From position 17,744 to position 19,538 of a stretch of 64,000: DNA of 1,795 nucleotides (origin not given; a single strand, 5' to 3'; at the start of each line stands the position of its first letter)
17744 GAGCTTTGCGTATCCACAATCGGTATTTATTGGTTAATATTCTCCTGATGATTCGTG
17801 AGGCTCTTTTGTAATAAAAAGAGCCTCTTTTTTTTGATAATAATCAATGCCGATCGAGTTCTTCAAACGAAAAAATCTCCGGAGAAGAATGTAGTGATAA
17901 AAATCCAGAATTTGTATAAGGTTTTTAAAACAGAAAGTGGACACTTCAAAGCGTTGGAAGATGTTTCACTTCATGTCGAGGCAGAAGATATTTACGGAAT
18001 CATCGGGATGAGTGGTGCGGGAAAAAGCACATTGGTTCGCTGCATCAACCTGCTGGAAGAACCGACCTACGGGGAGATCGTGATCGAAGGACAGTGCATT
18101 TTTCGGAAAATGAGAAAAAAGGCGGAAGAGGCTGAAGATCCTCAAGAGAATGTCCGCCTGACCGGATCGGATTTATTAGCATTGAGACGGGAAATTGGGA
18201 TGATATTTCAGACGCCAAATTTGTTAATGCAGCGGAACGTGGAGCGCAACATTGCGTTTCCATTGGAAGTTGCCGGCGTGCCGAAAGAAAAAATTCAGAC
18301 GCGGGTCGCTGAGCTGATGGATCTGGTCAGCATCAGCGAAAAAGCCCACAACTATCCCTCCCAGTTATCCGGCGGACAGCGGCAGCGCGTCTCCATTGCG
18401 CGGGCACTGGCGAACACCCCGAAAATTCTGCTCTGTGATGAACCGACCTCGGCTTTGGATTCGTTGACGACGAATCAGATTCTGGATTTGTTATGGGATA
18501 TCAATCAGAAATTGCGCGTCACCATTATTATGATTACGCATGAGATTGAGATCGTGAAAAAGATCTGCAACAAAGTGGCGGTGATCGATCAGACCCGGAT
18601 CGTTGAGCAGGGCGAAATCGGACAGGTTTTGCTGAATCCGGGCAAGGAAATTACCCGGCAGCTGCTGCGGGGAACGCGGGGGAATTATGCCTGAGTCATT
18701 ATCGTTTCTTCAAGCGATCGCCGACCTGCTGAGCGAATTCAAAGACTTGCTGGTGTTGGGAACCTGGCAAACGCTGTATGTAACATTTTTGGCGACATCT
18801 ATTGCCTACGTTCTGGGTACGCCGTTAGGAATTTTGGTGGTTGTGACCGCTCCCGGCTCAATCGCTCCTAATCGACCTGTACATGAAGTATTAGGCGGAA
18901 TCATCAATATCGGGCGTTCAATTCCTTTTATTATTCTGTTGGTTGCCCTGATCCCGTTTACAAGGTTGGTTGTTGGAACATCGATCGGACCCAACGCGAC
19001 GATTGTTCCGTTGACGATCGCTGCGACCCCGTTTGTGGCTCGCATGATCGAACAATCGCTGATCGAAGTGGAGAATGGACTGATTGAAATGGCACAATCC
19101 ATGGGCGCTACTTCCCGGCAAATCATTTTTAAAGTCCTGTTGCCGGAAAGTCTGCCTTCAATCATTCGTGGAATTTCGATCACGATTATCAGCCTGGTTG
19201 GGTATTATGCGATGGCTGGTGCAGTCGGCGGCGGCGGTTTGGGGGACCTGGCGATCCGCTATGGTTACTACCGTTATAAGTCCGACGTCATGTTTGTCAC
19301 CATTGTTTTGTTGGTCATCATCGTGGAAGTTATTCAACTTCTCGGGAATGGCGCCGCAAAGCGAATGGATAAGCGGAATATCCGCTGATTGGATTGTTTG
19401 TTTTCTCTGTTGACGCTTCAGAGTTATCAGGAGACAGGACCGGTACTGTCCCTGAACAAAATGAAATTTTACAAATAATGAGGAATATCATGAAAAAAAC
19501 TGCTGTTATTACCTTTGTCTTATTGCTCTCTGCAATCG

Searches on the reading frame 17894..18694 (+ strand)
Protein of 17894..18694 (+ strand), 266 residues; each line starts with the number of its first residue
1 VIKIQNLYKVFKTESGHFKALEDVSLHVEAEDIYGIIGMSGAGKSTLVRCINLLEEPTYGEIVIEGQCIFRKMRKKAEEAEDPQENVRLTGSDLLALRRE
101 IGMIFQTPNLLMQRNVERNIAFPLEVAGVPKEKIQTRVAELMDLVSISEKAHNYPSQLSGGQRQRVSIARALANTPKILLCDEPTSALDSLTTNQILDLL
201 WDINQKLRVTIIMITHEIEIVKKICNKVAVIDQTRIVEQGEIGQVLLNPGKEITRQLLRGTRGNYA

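Call 7: find_related_loci(query=window:17894-18694:+, collection=genome_contigs, flank=3000)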
Query window:17894-18694:+ (266 aa) in genome_contigs; peptide patterns used: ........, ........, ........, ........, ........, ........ (x = any residue, [..] = any of these).
188 stretches matched a pattern; 81 encode a relative of the query (tblastn E <= 1e-3); the best 80 are kept; 80 distinct loci.
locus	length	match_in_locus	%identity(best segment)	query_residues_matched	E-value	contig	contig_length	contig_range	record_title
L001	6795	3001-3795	83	1-265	2e-147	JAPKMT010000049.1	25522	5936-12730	MAG: Flexilinea sp. isolate MO118 NODE_49_length_25522_cov_2.329731:GC=0.420, whole genome shotgun sequence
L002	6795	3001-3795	81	1-265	1e-143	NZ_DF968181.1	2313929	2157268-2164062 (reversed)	Flexilinea flocculi strain TC1, whole genome shotgun sequence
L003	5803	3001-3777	70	1-263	2e-124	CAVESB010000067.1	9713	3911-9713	bacterium isolate G02617-L1_cleanbin_000007 genome assembly, contig: Spades_G02617-L1_contig_2600, whole genome shotgun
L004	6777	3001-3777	70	1-263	1e-123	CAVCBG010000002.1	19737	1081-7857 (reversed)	Anaerovoracaceae bacterium isolate SRR8978372_cleanbin_000004 genome assembly, contig: Spades_SRR8978372_contig_141, who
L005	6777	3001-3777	69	1-263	6e-123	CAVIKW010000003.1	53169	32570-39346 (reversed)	Flexilinea sp. isolate H07616-L1_cleanbin_000018 genome assembly, contig: Spades_H07616-L1_contig_313, whole genome shot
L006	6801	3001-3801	48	1-260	3e-78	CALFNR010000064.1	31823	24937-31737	MAG TPA_asm: uncultured Lachnoclostridium sp. isolate SRR1747057_bin.44_CONCOCT_v1.1_MAG genome assembly, contig: ERZ808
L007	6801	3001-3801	49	1-260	4e-78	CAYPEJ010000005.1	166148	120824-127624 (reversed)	MAG TPA_asm: uncultured Anaeromicropila sp. isolate SRP313737_co1_106 genome assembly, contig: NODE_85_length_166148_cov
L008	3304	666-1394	53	1-258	2e-78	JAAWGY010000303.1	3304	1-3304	MAG: Angelakisella sp. isolate ABMPRH_154_5_1 SL341417_scaffold_40086, whole genome shotgun sequence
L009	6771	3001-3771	48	1-261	4e-77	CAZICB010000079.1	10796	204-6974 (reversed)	MAG TPA_asm: uncultured Lachnospiraceae bacterium isolate SRP222994_co1_131 genome assembly, contig: NODE_12918_length_1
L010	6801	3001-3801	50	1-260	1e-76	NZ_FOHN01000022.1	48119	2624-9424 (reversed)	[Clostridium] polysaccharolyticum strain DSM 1801, whole genome shotgun sequence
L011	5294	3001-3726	53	1-258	5e-77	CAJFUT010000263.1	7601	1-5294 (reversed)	uncultured Angelakisella sp. isolate Coassembly_mag_472 genome assembly, contig: MAGpy_11413_min2k_bin_472_fak87_1422743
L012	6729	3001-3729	47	1-260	4e-76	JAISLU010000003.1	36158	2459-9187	MAG: Synergistaceae bacterium isolate Im510_bin125 k119_148554, whole genome shotgun sequence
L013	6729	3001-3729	51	1-258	2e-73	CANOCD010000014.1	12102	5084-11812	MAG TPA_asm: uncultured Angelakisella sp. isolate SRR13921778_bin.51_metawrap_v1.3_MAG genome assembly, contig: NODE.567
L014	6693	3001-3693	50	19-261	3e-72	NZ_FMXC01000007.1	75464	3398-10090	Lactobacillus kefiranofaciens strain ATCC 43761, whole genome shotgun sequence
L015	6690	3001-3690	50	19-260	2e-71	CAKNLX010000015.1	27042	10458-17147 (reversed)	MAG TPA_asm: uncultured Lactobacillus sp. isolate ERR3414580_bin.46_metaWRAP_v1.1_MAG genome assembly, contig: NODE_3227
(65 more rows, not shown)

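Call 16: find_homologous_proteins(query=window:17894-18694:+, max_evalue=1e-60)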
Query window:17894-18694:+ (266 aa): 7232 proteins with E <= 1e-60 among 8000 candidates; the best 120 are listed.
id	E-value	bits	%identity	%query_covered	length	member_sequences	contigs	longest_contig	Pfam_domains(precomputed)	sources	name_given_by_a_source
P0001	4.9e-168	575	100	100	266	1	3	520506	PF00005.34,PF02463.26,PF13304.13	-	-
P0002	2.1e-137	475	83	100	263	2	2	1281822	PF00005.34,PF02463.26,PF13304.13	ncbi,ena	ncbi:MAG: methionine ABC transporter ATP-binding protein [Flexilinea sp.]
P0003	9.4e-137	472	84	99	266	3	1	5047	PF00005.34,PF02463.26,PF13304.13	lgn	-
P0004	1.1e-132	459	81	100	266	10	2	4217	PF00005.34,PF02463.26,PF13304.13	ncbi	-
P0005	1.5e-128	446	76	100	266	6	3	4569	PF00005.34,PF02463.26,PF13304.13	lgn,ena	-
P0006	2.7e-125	435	75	99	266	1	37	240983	PF00005.34,PF02463.26,PF13304.13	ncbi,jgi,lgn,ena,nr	ncbi:MAG TPA: ATP-binding cassette domain-containing protein [Flexilinea sp.]|nr:ATP-binding cassett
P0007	3.6e-125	435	74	99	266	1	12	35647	PF00005.34,PF02463.26,PF13304.13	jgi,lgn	-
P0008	3.7e-125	435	75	99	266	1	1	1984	PF00005.34,PF02463.26,PF13304.13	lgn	-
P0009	4.6e-125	434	75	99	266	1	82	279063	PF00005.34,PF02463.26,PF13304.13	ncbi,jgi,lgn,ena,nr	ncbi:MAG TPA: ATP-binding cassette domain-containing protein [Flexilinea sp.]|jgi:D-methionine trans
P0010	8.9e-125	433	75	99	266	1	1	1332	PF00005.34,PF02463.26,PF13304.13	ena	-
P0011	1.0e-124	433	78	98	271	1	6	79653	PF00005.34,PF02463.26,PF13304.13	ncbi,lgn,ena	-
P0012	1.2e-124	433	75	99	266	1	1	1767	PF00005.34,PF02463.26,PF13304.13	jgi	-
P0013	4.8e-124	431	75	99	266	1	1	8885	PF00005.34,PF02463.26,PF13304.13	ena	-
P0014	6.6e-124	430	75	99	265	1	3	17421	PF00005.34,PF02463.26,PF13304.13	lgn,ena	-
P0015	2.0e-123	429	75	97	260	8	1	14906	PF00005.34,PF02463.26,PF13304.13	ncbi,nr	ncbi:MAG TPA: ATP-binding cassette domain-containing protein [Flexilinea sp.]|nr:ATP-binding cassett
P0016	2.2e-118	412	76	98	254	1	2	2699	PF00005.34,PF02463.26,PF13304.13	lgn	-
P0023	1.4e-112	393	70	99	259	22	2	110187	PF00005.34,PF02463.26,PF13304.13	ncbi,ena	-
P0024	1.3e-109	384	70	99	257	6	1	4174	PF00005.34,PF02463.26,PF13304.13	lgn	-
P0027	4.8e-108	378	68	100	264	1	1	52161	PF00005.34,PF13304.13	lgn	-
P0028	9.4e-108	378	66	98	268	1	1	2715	PF00005.34,PF13304.13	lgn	-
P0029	1.2e-105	371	68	100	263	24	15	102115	PF00005.34,PF02463.26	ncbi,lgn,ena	-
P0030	2.1e-105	370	67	100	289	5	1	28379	PF00005.34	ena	-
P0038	9.9e-90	319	63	98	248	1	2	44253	PF00005.34,PF02463.26,PF13304.13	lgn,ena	-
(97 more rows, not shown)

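Call 17: find_encoding_contigs(protein=P0006, flank=1500, max_places=1)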
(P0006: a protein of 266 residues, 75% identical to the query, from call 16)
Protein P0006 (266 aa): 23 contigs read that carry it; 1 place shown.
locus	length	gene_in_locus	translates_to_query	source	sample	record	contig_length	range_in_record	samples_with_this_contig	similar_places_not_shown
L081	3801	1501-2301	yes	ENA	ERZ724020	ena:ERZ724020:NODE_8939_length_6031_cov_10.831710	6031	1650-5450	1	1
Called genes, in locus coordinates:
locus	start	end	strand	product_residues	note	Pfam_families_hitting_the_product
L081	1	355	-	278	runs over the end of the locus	PF03009:GDPD (weak)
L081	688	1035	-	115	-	PF01050:MannoseP_isomer (weak), PF11699:CENP-C_C, PF05899:Cupin_3 (faint), PF02311:AraC_binding (weak), PF07883:Cupin_2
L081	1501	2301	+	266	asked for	PF02463:SMC_N (faint), PF00005:ABC_tran, PF13304:AAA_21 (faint)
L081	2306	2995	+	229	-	PF00528:BPD_transp_1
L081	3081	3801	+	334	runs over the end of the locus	PF03180:Lipoprotein_9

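Call 18: find_encoding_contigs(protein=P0011, flank=1500, max_places=1)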
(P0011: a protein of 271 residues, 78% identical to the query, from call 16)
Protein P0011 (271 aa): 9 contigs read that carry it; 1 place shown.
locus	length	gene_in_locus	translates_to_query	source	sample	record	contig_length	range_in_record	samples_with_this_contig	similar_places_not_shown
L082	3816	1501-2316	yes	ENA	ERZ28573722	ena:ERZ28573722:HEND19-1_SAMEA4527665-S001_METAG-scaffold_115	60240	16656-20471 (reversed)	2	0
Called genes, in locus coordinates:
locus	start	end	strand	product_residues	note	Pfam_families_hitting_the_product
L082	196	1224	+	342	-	PF00356:LacI, PF00532:Peripla_BP_1, PF13377:Peripla_BP_3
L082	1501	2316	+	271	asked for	PF02463:SMC_N (faint), PF00005:ABC_tran, PF13304:AAA_21 (faint)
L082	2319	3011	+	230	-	PF00528:BPD_transp_1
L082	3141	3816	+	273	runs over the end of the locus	PF03180:Lipoprotein_9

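Call 19: find_encoding_contigs(protein=P0027, flank=1500, max_places=1)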
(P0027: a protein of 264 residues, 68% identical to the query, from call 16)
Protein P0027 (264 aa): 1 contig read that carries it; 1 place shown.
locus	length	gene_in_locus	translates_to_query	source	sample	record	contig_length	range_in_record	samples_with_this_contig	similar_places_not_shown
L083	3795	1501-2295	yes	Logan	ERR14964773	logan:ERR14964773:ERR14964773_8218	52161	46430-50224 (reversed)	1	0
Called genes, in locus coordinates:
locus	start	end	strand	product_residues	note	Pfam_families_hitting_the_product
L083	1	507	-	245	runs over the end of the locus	PF00902:TatC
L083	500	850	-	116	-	-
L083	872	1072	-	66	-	PF02416:TatA_B_E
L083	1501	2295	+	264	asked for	PF00005:ABC_tran, PF13304:AAA_21 (faint)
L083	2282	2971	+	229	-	PF00528:BPD_transp_1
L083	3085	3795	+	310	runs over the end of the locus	PF03180:Lipoprotein_9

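Call 20: find_encoding_contigs(protein=P0029, flank=1500, max_places=1)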
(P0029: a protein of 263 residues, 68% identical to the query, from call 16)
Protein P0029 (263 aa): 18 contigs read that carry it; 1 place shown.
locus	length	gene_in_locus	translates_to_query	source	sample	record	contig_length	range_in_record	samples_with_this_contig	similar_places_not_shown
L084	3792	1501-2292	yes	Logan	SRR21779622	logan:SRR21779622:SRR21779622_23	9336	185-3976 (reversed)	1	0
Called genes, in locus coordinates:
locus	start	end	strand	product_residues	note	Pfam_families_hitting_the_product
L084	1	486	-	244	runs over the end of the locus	PF00902:TatC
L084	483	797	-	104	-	PF02416:TatA_B_E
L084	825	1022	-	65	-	PF02416:TatA_B_E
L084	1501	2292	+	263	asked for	PF00005:ABC_tran, PF02463:SMC_N (faint)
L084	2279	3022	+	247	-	PF00528:BPD_transp_1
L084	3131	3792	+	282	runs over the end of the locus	?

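Call 21: find_encoding_contigs(protein=P0030, flank=1500, max_places=1)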
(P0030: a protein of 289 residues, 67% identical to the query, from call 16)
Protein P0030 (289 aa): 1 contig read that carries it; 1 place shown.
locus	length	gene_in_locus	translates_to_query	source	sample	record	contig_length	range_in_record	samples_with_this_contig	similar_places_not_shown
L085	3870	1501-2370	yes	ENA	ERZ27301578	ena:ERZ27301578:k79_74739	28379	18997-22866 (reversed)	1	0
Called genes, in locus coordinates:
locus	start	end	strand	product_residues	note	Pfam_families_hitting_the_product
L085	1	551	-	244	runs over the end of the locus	PF00902:TatC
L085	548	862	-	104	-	PF02416:TatA_B_E (weak)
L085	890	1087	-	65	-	PF02416:TatA_B_E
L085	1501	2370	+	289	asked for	PF00005:ABC_tran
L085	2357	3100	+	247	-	PF00528:BPD_transp_1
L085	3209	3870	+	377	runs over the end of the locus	PF03180:Lipoprotein_9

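Call 26: find_encoding_contigs(protein=P0005, flank=1200, max_places=1)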
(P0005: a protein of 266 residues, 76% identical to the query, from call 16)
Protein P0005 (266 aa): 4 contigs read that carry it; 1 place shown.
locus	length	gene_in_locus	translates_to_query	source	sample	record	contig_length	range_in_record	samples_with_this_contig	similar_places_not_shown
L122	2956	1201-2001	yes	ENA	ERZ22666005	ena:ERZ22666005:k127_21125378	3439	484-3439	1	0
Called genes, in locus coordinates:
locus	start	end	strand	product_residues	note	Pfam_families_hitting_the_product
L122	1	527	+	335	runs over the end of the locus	?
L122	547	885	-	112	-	PF01050:MannoseP_isomer, PF16867:DMSP_lyase (weak), PF11699:CENP-C_C (weak), PF07883:Cupin_2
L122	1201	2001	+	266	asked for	PF02463:SMC_N (weak), PF00005:ABC_tran, PF13304:AAA_21 (faint)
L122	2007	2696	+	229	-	PF00528:BPD_transp_1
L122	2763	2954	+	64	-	?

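Call 27: find_encoding_contigs(protein=P0028, flank=1200, max_places=1)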
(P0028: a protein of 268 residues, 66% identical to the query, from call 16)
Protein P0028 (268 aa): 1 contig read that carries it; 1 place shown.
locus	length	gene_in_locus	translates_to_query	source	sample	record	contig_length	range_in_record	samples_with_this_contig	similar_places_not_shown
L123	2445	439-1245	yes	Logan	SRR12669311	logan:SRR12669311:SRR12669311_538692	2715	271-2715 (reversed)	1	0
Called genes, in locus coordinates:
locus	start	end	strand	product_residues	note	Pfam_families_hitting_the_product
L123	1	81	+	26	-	?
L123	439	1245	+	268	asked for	PF00005:ABC_tran, PF13304:AAA_21 (faint)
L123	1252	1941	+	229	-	PF00528:BPD_transp_1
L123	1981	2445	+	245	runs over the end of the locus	?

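Call 28: find_encoding_contigs(protein=P0024, flank=1200, max_places=1)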
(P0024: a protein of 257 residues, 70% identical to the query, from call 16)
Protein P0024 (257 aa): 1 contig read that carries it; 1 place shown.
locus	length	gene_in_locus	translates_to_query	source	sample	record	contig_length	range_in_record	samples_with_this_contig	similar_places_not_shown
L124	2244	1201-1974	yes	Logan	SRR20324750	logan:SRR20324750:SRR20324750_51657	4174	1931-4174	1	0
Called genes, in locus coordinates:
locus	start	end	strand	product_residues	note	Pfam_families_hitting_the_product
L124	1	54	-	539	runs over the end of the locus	PF13231:PMT_2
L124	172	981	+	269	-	PF01209:Ubie_methyltran, PF13489:Methyltransf_23 (weak), PF02353:CMAS (weak), PF05175:MTS (weak), PF13847:Methyltransf_31, PF08241:Methyltransf_11, PF08242:Methyltransf_12, PF13649:Methyltransf_25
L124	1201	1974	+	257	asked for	PF02463:SMC_N (weak), PF00005:ABC_tran, PF13304:AAA_21 (faint)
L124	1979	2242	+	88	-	?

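Call 29: find_encoding_contigs(protein=P0014, flank=1200, max_places=1)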
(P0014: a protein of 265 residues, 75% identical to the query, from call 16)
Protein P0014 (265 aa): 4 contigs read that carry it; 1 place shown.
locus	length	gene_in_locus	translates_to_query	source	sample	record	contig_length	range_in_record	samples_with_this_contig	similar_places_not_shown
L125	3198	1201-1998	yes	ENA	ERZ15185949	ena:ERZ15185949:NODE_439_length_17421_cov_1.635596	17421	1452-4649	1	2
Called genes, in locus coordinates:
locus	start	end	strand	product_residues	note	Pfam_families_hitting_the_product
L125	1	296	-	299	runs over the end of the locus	PF00892:EamA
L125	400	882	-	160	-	PF04073:tRNA_edit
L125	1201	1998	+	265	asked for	PF02463:SMC_N (faint), PF00005:ABC_tran, PF13304:AAA_21 (faint)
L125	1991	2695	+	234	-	PF00528:BPD_transp_1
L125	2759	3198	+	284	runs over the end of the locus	PF03180:Lipoprotein_9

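Call 30: find_encoding_contigs(protein=P0038, flank=1200, max_places=1)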
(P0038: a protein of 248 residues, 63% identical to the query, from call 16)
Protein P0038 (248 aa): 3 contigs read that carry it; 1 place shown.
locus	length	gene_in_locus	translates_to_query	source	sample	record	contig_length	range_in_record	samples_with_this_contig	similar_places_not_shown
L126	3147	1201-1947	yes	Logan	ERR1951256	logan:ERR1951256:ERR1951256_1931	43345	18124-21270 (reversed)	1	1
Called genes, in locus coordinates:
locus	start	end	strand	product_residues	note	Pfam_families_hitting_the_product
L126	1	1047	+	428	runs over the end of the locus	PF01053:Cys_Met_Meta_PP, PF00266:Aminotran_5 (weak), PF00155:Aminotran_1_2 (weak), PF01041:DegT_DnrJ_EryC1 (weak)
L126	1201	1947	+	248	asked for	PF02463:SMC_N (faint), PF00005:ABC_tran, PF13304:AAA_21 (faint)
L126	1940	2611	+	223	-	PF00528:BPD_transp_1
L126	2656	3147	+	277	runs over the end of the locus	PF03180:Lipoprotein_9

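Call 40: find_encoding_contigs(protein=P0023, flank=3000, max_places=2)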
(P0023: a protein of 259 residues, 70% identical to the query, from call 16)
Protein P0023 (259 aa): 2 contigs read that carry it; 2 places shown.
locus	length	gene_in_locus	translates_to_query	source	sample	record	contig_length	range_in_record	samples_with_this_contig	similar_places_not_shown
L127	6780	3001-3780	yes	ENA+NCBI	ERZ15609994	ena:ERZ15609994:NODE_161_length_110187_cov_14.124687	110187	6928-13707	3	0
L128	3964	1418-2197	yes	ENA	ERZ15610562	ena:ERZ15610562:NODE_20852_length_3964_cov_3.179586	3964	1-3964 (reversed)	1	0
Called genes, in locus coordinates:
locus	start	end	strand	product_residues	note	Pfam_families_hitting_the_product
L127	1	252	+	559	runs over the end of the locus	PF05524:PEP-utilisers_N, PF00391:PEP-utilizers, PF02896:PEP-utilizers_C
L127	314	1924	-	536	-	PF13231:PMT_2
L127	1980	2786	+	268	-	PF01209:Ubie_methyltran, PF13489:Methyltransf_23, PF05175:MTS (weak), PF13847:Methyltransf_31, PF08241:Methyltransf_11, PF08242:Methyltransf_12, PF13649:Methyltransf_25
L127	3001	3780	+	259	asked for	PF02463:SMC_N (faint), PF00005:ABC_tran, PF13304:AAA_21 (faint)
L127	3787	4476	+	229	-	PF00528:BPD_transp_1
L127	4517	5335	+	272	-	PF03180:Lipoprotein_9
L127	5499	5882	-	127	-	-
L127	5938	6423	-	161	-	PF12850:Metallophos_2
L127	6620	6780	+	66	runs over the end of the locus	PF00403:HMA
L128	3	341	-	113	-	?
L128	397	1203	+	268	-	PF01209:Ubie_methyltran, PF13489:Methyltransf_23, PF05175:MTS (weak), PF13847:Methyltransf_31, PF08241:Methyltransf_11, PF08242:Methyltransf_12, PF13649:Methyltransf_25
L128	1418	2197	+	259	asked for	PF02463:SMC_N (faint), PF00005:ABC_tran, PF13304:AAA_21 (faint)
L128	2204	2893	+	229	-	PF00528:BPD_transp_1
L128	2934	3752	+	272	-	PF03180:Lipoprotein_9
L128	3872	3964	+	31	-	?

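Call 60: search_protein_families(library=ncbifam, proteins=[window:17894-18694:+], max_evalue=0.00001)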
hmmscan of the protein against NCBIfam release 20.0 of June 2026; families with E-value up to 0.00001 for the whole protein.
window:17894-18694:+ (266 aa): 189 families (the best 25 are shown)
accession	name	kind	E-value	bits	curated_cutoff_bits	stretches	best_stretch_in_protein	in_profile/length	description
TIGR02314.1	ABC_MetN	equivalog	1.9e-90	303.4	499.7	1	1-261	1-244/343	methionine ABC transporter ATP-binding protein MetN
TIGR02673.1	FtsE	equivalog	2.2e-57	194.1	264.85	1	1-233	1-212/214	cell division ATP-binding protein FtsE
TIGR03005.1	ectoine_ehuA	equivalog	5.7e-56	189.6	345.4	1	14-259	9-248/252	ectoine/hydroxyectoine ABC transporter ATP-binding protein EhuA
TIGR04521.1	ECF_ATPase_2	equivalog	7.9e-56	189.2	330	1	2-247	1-234/279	energy-coupling factor transporter ATPase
NF040933.2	ABC_arch_GlcV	equivalog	8e-56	189.4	450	1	2-251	3-235/357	glucose ABC transporter ATP-binding protein GlcV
TIGR01186.1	proV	subfamily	5e-54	183.8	326.6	1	15-261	3-233/363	betaine/proline/choline family ABC transporter ATP-binding protein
TIGR00972.1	3a0107s01c2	equivalog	6.3e-54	182.9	343.2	1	12-261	8-246/248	phosphate ABC transporter ATP-binding protein PstB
TIGR03265.1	PhnT2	equivalog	1.9e-53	181.9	457.7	2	94-249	71-226/353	putative 2-aminoethylphosphonate ABC transporter ATP-binding protein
NF008428.0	PRK11264.1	equivalog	4.5e-53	180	406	1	1-259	3-245/250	L-cystine ABC transporter ATP-binding protein TcyN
NF007027.0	PRK09493.1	equivalog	5.2e-53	179.8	379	1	1-259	1-237/240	glutamine ABC transporter ATP-binding protein GlnQ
TIGR00968.1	3a0106s01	subfamily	4.2e-52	177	342.75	2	85-253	55-226/237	sulfate ABC transporter ATP-binding protein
TIGR04520.1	ECF_ATPase_1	equivalog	1.1e-51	175.8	315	1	2-247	1-225/269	energy-coupling factor transporter ATPase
TIGR02315.1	ABC_phnC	equivalog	2e-51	174.8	266.1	1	1-241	1-229/243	phosphonate ABC transporter ATP-binding protein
TIGR02211.1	LolD_lipo_ex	equivalog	2.4e-51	174.4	307.75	1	1-230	1-214/221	lipoprotein-releasing ABC transporter ATP-binding protein LolD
TIGR03415.1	ABC_choXWV_ATP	equivalog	3.4e-51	174.4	483.75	1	12-257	31-264/382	choline ABC transporter ATP-binding protein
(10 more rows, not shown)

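Call 69: find_encoding_contigs(protein=P0016, flank=1200, max_places=2)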
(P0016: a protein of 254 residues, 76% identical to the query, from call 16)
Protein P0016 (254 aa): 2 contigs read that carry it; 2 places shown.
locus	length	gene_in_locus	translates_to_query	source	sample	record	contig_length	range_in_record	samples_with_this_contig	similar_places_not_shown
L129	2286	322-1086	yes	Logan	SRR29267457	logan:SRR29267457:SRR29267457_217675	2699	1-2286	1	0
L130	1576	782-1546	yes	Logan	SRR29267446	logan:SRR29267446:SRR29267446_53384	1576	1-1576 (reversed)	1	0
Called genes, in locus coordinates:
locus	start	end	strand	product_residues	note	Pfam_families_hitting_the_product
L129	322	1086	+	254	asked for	PF00005:ABC_tran, PF02463:SMC_N (weak), PF13304:AAA_21 (faint)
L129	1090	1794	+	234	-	PF00528:BPD_transp_1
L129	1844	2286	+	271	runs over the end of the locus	PF03180:Lipoprotein_9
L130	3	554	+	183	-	?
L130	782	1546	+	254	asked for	PF00005:ABC_tran, PF02463:SMC_N (weak), PF13304:AAA_21 (faint)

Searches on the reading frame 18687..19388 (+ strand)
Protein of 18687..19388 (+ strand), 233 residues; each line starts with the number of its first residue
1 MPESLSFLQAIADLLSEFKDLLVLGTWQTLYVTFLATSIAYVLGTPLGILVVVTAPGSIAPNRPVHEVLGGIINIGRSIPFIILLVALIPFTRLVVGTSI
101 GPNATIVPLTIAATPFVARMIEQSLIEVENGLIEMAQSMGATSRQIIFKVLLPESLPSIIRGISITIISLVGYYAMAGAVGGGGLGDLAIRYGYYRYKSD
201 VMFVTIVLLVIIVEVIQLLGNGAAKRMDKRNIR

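Call 60: search_protein_families(library=ncbifam, proteins=[window:18687-19388:+], max_evalue=0.00001)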
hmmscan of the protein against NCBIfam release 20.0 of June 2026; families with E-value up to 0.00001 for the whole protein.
window:18687-19388:+ (233 aa): 17 families
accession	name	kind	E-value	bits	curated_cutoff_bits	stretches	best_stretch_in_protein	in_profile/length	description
NF008049.0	PRK10782.1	subfamily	1.9e-72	243.5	212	1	20-229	7-216/217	methionine ABC transporter permease MetI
TIGR01097.1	PhnE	equivalog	2.2e-17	63.4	216.7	1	19-215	54-242/252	phosphonate ABC transporter, permease protein PhnE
NF008196.0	PRK10952.1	equivalog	3.5e-12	45.8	439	1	23-229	139-338/356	glycine betaine/L-proline ABC transporter permease ProW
TIGR03416.1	ABC_choXWV_perm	equivalog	1.9e-11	44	363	1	26-191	88-239/267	choline ABC transporter permease subunit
NF011624.0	PRK15050.1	equivalog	5.9e-10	38.7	247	1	27-175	76-234/297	2-aminoethylphosphonate ABC transporter permease subunit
TIGR02138.1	phosphate_pstC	equivalog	3.6e-09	36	196.45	1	23-166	59-216/296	phosphate ABC transporter permease subunit PstC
TIGR00974.1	3a0107s02c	equivalog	6.2e-09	35.4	193.45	1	25-167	51-194/272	phosphate ABC transporter permease PstA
NF008470.0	PRK11365.1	equivalog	3.5e-08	33.2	347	1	26-215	58-237/263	aliphatic sulfonate ABC transporter permease SsuC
TIGR03226.1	PhnU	equivalog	1.1e-07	31.6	283.45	0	28-213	95-291/311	2-aminoethylphosphonate ABC transporter permease subunit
NF040733.1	ABC_perm_U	equivalog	2.2e-07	30.7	295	1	27-167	59-185/251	ABC transporter permease subunit SaoP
NF045474.1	Opp2C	equivalog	3.2e-07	30.2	300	1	22-170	35-171/236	nickel transporter permease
TIGR02139.1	permease_CysT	equivalog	4.8e-07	29.6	246.1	1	105-175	135-205/265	sulfate ABC transporter permease subunit CysT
TIGR02141.1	modB_ABC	equivalog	8.6e-07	28.8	182.6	1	103-215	81-196/208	molybdate ABC transporter permease subunit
TIGR00969.1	3a0106s02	subfamily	1.2e-06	28.2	240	1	111-177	152-218/272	sulfate ABC transporter permease subunit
NF008208.0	PRK10971.1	equivalog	2.5e-06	27.2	415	0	107-174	145-212/277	sulfate/thiosulfate ABC transporter permease CysT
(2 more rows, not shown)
